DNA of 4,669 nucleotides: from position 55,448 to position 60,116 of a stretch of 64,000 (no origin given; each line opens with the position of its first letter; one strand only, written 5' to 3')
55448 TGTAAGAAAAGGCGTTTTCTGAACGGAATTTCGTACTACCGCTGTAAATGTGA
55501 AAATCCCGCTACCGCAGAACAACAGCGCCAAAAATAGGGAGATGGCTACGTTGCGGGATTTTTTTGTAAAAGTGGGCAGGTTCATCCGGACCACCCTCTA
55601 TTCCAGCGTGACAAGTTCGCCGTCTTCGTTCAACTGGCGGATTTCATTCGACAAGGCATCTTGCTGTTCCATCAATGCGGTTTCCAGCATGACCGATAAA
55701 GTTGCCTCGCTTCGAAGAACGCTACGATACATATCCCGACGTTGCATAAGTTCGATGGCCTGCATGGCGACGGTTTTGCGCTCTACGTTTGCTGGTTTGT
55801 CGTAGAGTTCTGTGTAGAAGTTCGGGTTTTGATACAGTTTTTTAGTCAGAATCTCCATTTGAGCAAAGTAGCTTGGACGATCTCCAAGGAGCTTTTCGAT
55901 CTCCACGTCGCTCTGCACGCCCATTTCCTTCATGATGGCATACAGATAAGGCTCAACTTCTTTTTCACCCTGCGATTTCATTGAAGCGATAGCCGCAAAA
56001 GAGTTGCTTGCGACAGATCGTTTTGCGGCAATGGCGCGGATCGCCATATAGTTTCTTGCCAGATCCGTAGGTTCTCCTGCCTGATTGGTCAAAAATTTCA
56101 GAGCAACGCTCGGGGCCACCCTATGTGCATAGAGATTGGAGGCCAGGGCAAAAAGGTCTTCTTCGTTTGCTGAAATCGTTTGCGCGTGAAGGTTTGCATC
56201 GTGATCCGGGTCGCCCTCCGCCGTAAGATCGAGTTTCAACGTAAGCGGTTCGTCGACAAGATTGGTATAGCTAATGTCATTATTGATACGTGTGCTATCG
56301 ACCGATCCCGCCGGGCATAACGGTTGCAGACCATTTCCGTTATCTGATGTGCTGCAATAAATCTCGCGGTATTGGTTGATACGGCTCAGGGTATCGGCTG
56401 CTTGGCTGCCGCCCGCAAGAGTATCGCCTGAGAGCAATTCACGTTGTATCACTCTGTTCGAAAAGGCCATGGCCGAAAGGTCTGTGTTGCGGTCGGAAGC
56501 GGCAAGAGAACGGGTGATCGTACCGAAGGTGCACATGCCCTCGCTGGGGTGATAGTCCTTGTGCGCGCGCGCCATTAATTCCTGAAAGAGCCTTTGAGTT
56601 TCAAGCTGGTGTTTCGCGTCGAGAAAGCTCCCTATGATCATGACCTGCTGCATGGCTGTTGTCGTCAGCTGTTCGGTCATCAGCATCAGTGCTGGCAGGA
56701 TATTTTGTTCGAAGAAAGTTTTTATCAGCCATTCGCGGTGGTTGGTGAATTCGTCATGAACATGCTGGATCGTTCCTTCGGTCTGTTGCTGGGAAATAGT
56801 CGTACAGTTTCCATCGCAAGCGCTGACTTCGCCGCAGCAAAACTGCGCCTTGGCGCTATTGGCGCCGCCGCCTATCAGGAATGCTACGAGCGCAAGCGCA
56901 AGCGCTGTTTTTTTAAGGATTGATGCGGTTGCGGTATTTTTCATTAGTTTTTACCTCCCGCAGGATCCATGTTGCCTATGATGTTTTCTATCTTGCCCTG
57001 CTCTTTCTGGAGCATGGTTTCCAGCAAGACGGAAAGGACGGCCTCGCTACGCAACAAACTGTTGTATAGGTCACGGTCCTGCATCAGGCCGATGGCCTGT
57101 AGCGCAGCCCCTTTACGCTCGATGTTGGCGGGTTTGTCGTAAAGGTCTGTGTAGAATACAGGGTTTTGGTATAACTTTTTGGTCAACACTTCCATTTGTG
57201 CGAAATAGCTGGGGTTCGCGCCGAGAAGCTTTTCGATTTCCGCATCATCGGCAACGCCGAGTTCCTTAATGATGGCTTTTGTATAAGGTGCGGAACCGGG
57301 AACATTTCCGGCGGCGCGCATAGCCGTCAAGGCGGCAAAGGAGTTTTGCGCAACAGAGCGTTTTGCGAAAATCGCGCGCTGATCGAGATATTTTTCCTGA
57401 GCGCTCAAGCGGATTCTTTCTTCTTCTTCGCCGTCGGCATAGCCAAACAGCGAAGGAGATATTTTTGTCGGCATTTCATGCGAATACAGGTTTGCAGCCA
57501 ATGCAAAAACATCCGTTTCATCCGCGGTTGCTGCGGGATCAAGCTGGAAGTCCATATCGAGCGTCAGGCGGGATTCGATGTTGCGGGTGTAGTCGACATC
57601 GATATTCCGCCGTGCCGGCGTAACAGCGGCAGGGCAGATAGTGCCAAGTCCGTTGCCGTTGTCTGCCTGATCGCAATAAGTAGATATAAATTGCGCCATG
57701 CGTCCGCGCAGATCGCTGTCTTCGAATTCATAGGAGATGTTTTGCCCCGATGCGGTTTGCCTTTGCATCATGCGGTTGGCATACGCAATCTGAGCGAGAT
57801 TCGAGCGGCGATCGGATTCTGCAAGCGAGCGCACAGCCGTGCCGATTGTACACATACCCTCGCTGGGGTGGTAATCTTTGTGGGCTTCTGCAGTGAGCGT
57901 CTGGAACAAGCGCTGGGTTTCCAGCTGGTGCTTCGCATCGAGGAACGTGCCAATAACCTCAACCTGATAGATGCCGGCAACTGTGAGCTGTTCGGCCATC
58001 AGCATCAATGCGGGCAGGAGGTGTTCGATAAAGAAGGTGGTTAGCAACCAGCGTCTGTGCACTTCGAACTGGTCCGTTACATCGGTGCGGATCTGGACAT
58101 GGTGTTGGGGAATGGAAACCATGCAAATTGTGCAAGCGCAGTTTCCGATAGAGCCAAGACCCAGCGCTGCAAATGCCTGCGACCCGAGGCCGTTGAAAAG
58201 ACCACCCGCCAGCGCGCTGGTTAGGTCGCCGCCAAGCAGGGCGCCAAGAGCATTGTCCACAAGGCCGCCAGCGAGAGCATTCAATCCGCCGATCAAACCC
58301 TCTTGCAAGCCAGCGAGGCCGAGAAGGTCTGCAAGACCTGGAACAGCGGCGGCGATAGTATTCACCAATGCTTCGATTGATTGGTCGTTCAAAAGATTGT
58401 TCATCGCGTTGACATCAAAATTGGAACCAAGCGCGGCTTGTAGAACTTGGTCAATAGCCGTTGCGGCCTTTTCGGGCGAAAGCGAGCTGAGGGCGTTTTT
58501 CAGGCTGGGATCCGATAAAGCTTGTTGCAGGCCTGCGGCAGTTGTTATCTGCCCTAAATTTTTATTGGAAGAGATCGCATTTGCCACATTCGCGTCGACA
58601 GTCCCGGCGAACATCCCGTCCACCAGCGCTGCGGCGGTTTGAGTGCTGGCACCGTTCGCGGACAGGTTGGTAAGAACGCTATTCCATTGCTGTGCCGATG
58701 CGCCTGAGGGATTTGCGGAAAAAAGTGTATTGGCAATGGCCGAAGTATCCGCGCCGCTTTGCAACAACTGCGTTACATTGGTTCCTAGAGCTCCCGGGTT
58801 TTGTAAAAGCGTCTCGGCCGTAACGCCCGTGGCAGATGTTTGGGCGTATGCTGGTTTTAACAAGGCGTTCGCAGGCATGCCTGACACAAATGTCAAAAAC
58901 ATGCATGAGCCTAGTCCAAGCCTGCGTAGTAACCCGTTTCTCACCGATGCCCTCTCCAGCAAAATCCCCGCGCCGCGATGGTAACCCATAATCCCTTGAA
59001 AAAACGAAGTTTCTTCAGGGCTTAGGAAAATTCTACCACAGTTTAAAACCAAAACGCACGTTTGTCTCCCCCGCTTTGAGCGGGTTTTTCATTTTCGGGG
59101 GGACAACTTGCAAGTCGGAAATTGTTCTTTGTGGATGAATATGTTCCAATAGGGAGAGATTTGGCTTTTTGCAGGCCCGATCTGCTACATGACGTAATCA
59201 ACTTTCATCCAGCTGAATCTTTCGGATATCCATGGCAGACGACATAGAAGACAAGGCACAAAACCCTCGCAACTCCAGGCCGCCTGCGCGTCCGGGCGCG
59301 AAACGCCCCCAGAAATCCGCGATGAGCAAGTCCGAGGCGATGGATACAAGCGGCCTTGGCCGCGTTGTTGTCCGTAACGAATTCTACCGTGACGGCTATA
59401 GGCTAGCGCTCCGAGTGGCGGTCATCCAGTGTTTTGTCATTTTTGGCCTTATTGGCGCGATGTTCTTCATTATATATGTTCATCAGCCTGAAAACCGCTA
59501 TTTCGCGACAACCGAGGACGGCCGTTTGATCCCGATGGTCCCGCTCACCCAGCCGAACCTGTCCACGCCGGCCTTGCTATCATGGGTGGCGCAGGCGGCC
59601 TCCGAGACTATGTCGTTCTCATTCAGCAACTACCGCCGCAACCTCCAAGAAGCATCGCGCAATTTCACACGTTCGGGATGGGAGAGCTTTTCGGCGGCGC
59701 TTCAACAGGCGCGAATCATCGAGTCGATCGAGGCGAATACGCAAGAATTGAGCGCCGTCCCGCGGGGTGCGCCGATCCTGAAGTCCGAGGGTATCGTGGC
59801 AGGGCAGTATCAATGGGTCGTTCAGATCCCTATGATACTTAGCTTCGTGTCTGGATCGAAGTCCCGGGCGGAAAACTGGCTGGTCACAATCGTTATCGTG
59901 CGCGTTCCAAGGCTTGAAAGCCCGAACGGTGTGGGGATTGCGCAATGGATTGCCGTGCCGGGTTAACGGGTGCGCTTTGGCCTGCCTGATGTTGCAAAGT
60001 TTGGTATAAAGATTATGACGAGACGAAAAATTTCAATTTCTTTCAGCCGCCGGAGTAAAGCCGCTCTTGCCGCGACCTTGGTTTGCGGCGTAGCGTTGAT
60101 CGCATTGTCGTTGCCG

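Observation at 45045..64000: Split Dot/Icm-type (type IVB) secretion locus with hybrid gene order in an alphaproteobacterium-like chromosome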

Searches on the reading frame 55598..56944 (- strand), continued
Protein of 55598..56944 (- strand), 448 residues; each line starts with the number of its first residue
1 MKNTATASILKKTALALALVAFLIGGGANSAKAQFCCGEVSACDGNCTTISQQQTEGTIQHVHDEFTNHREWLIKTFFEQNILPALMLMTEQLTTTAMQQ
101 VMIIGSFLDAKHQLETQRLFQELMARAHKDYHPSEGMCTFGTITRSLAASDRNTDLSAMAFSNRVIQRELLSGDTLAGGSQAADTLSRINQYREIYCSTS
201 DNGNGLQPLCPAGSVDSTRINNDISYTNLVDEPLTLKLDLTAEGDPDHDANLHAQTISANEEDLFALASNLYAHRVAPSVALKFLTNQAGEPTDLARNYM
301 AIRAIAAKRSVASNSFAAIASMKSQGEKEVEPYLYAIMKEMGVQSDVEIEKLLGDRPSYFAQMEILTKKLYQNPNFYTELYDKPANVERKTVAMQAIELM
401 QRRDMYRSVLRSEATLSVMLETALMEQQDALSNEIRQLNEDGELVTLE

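Call 86: search_protein_families(library=pfam, proteins=[L025:17361-18371:-, L025:18442-19989:-, L025:19977-21257:-, L072:13546-15012:-, L072:14984-16651:-, L067:18926-20896:+, L034:16600-17916:+, L034:17975-18526:+, L034:19523-20497:+, L076:7309-8604:+], max_evalue=0.001)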
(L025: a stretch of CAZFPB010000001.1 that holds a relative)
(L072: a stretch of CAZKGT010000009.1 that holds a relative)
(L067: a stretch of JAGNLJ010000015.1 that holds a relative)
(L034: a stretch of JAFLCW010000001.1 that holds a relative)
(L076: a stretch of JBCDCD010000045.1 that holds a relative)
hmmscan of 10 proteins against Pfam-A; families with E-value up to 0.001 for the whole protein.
L025:17361-18371:- (337 aa): 0 families

L025:18442-19989:- (516 aa): 1 family
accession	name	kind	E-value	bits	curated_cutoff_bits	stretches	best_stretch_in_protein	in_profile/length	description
PF04917.17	Shufflon_N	-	1.2e-05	25.4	27.5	1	277-338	154-212/324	Bacterial shufflon protein, N-terminal constant region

L025:19977-21257:- (427 aa): 1 family
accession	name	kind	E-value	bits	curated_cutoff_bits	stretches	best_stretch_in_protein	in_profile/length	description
PF04917.17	Shufflon_N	-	2.8e-05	24.2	27.5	1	174-231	161-218/324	Bacterial shufflon protein, N-terminal constant region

L072:13546-15012:- (489 aa): 1 family
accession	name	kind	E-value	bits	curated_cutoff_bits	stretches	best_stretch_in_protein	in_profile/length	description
PF04917.17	Shufflon_N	-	0.00025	21.1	27.5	0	270-333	159-224/324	Bacterial shufflon protein, N-terminal constant region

L072:14984-16651:- (556 aa): 1 family
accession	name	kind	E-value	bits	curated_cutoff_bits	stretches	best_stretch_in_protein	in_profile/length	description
PF04917.17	Shufflon_N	-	1.2e-07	32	27.5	1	272-363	142-234/324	Bacterial shufflon protein, N-terminal constant region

L067:18926-20896:+ (657 aa): 0 families

L034:16600-17916:+ (439 aa): 8 families
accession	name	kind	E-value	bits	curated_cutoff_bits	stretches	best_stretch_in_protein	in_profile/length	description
PF01189.24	Methyltr_RsmB-F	-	6.6e-48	163.5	27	1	239-433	5-197/199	16S rRNA methyltransferase RsmB/F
PF13847.12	Methyltransf_31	-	6.1e-11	42.6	27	1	241-381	2-114/145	Methyltransferase domain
PF22458.1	RsmF-B_ferredox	-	1e-09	38.9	27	1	142-209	2-69/74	Methyltr_RsmF/B-like, ferredoxin-like domain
PF01728.25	FtsJ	-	1e-07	32.5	24.1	1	241-392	20-154/181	FtsJ-like methyltransferase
PF01209.24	Ubie_methyltran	-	3.1e-07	30.4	20.1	1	237-320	42-121/233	ubiE/COQ5 methyltransferase family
PF01135.25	PCMT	-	2.2e-05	24.7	20.3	1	238-298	70-129/210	Protein-L-isoaspartate(D-aspartate) O-methyltransferase (PCMT)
PF13649.12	Methyltransf_25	-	4.5e-05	24.5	27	1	246-321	1-70/97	Methyltransferase domain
PF17125.10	Methyltr_RsmF_N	-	0.00085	20.1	34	0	147-228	7-85/86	N-terminal domain of 16S rRNA methyltransferase RsmF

L034:17975-18526:+ (184 aa): 2 families
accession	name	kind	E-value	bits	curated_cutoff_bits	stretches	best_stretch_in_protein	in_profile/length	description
PF00805.28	Pentapeptide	-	3.3e-19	68.5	20.2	3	46-78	8-40/40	Pentapeptide repeats (8 copies)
PF13599.13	Pentapeptide_4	-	1.9e-08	34.7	38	1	50-124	2-76/78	Pentapeptide repeat region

L034:19523-20497:+ (325 aa): 3 families
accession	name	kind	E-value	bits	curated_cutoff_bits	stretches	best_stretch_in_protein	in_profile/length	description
PF00107.32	ADH_zinc_N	-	4.6e-27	95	31.8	1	152-278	1-122/129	Zinc-binding dehydrogenase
PF13602.12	ADH_zinc_N_2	-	1.1e-22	81.8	27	1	184-323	1-134/134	Zinc-binding dehydrogenase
PF08240.17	ADH_N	-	5.2e-15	56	23.5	1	28-111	1-104/104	Alcohol dehydrogenase GroES-like domain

L076:7309-8604:+ (432 aa): 1 family
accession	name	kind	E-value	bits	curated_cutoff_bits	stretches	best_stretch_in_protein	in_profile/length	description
PF13229.12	Beta_helix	-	4.2e-09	36.7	25.9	1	80-204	44-156/158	Right handed beta helix region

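Call 105: predict_structure(alignment_id=A2)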
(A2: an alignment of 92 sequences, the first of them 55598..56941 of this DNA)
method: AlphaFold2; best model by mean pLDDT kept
length: 447 residues; sequences in the alignment: 92
mean_pLDDT: 80.7   pTM: 0.64
mean pLDDT of the five models: 80.7, 79.2, 79.1, 75.3, 75.3
residues with pLDDT >= 90: 155; 70-90: 205; 50-70: 66; < 50: 21
segments of 3 or more residues with pLDDT < 50: 1-5, 28-34, 130-132
pLDDT, mean of each block of 10 residues (from residue 1): 50 71 54 47 68 88 93 90 86 80 79 75 57 59 82 92 85 65 89 96 94 94 95 94 91 94 94 83 90 87 86 92 93 89 91 93 88 78 74 78 77 74 78 58 53
secondary structure, 60 per line:
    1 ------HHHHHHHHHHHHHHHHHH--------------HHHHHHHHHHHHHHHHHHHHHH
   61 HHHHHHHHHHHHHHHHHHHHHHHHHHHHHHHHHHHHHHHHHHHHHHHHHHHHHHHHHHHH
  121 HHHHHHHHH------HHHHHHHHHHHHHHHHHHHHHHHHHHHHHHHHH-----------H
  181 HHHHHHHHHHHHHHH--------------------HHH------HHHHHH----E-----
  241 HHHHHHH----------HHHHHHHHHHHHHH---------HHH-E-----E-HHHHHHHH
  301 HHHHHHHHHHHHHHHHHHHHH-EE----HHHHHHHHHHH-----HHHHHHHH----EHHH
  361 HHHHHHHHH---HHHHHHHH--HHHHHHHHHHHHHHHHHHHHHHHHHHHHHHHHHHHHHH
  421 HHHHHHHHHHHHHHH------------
elements in order: H7-24 H39-129 H136-168 H180-195 H225-230 H241-247 H258-271 H293-321 H329-339 H345-352 H358-369 H373-380 H383-435

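Call 108: fold_search(model_id=the predicted structure, library=pdb)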
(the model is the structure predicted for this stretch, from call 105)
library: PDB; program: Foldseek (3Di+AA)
matches with E <= 10: 62; with E <= 0.001: 1
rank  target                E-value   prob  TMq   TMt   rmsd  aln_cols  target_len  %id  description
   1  9ngy_AP1              4.9e-04  1.00  0.32  0.34   8.1       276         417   13  In situ cryo-EM structure of protochannel (DotA-IcmX) of the Legionella Dot/Icm T4SS machine (released 2025-09-17)
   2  7rro_B8               3.4e-01  0.08  0.11  0.12  51.2       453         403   13  Structure of the 48-nm repeat doublet microtubule from bovine tracheal cilia (released 2021-10-27)
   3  8i7r_B6               3.8e-01  0.14  0.14  0.16  46.0       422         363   11  In situ structure of axonemal doublet microtubules in mouse sperm with 48-nm repeat (released 2023-10-11)
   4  9cpb_5R               8.9e-01  0.09  0.15  0.17  52.1       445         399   13  Atomic model of bovine Fallopian tube cilia doublet microtubule (48-nm periodicity) (released 2024-10-30)
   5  8i7r_B2               1.1e+00  0.06  0.13  0.13  51.0       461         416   11  In situ structure of axonemal doublet microtubules in mouse sperm with 48-nm repeat (released 2023-10-11)
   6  8iyj_D1               1.3e+00  0.04  0.10  0.10  53.9       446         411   14  Cryo-EM structure of the 48-nm repeat doublet microtubule from mouse sperm (released 2023-07-05)
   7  8to0_K                1.5e+00  0.05  0.12  0.13  55.8       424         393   12  48-nm repeating structure of doublets from mouse sperm flagella (released 2023-11-01)
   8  9em7_A                1.6e+00  0.04  0.11  0.07  37.0       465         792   12  Oligomeric structure of SynDLP in presence of GTP (released 2024-09-11)
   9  9cpc_3U               1.9e+00  0.06  0.12  0.13  55.9       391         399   14  Atomic model of porcine brain ventricles cilia doublet microtubule (48-nm periodicity) (released 2024-10-23)
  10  8i7r_B8               1.9e+00  0.04  0.12  0.14  55.3       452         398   14  In situ structure of axonemal doublet microtubules in mouse sperm with 48-nm repeat (released 2023-10-11)
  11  9go6_S                2.4e+00  0.03  0.12  0.16  34.3       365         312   12  Salmonella hook-filament junction complex (released 2025-04-09)
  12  9fqr_A0               2.5e+00  0.06  0.15  0.15  52.1       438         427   11  96-nm repeat of axonemal doublet microtubules from bovine sperm (released 2025-03-26)
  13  9fqr_E6               2.7e+00  0.05  0.14  0.16  51.5       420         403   12  96-nm repeat of axonemal doublet microtubules from bovine sperm (released 2025-03-26)
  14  9go6_Q                2.8e+00  0.02  0.12  0.16  25.1       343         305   12  Salmonella hook-filament junction complex (released 2025-04-09)
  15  9go6_U                2.8e+00  0.02  0.09  0.12  28.0       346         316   11  Salmonella hook-filament junction complex (released 2025-04-09)
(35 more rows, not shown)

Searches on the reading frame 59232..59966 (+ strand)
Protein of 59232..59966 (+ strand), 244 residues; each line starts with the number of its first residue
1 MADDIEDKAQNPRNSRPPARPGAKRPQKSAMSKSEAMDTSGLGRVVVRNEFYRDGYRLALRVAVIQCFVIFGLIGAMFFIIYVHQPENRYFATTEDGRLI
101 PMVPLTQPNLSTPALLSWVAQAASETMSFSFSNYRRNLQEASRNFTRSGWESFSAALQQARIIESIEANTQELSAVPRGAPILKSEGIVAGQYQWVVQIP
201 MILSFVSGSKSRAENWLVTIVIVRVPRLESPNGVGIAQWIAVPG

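Call 3: search_protein_families(library=pfam, proteins=[window:59232-59966:+], max_evalue=0.01)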
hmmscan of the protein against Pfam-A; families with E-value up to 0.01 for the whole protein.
window:59232-59966:+ (244 aa): 1 family
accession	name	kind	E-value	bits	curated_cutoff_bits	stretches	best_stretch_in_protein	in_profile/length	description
PF11393.14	T4BSS_DotI_IcmL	-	1.7e-60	204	27.7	1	65-242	2-179/180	Type-IV b secretion system, inner-membrane complex component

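Call 10: find_encoding_contigs(protein=window:59232-59966:+, flank=10000, max_places=6)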
Protein window:59232-59966:+ (244 aa): 1 contig read that carries it; 1 place shown.
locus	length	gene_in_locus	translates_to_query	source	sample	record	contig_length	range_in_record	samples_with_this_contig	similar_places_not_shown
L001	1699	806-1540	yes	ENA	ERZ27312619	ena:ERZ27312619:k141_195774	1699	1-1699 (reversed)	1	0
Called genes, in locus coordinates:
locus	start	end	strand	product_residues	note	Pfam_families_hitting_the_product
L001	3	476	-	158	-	?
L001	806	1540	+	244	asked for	PF11393:T4BSS_DotI_IcmL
